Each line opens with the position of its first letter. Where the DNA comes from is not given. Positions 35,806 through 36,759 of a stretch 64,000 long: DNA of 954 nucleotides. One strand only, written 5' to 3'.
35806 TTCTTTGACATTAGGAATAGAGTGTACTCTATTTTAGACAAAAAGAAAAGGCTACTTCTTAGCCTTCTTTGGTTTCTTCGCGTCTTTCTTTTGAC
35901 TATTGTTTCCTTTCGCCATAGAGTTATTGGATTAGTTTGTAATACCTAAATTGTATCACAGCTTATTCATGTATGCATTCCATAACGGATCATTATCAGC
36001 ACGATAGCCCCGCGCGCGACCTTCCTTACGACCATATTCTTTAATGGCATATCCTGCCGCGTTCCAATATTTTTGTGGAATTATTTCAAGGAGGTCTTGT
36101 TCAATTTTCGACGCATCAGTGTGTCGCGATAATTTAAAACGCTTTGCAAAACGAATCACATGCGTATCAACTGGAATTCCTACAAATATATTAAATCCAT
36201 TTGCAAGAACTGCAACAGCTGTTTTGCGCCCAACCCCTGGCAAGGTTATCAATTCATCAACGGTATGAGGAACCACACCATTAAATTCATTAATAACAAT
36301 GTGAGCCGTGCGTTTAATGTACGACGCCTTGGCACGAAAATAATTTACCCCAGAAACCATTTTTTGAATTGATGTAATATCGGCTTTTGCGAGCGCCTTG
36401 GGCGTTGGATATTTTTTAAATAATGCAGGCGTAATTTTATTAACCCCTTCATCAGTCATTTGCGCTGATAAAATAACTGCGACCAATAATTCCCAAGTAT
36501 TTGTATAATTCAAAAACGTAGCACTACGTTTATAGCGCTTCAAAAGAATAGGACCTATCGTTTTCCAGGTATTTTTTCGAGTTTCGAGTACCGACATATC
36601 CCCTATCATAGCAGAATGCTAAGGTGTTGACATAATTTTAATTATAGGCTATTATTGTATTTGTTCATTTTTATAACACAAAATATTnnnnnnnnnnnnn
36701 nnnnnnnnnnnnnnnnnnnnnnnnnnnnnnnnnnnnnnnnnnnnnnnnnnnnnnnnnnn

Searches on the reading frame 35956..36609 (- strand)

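Call 79: search_protein_families(library=pfam, proteins=[window:35956-36609:-], max_evalue=0.00001)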
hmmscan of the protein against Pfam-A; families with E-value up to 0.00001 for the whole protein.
window:35956-36609:- (217 aa): 3 families
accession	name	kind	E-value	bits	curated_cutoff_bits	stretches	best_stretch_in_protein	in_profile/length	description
PF00730.31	HhH-GPD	-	4.2e-24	85.4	26.2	1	43-179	1-108/108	HhH-GPD superfamily base excision DNA repair protein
PF00633.29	HHH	-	1.3e-08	34.7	24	1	108-136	1-29/30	Helix-hairpin-helix motif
PF14520.12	HHH_5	-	3.7e-06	27.8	27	0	118-139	2-23/57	Helix-hairpin-helix domain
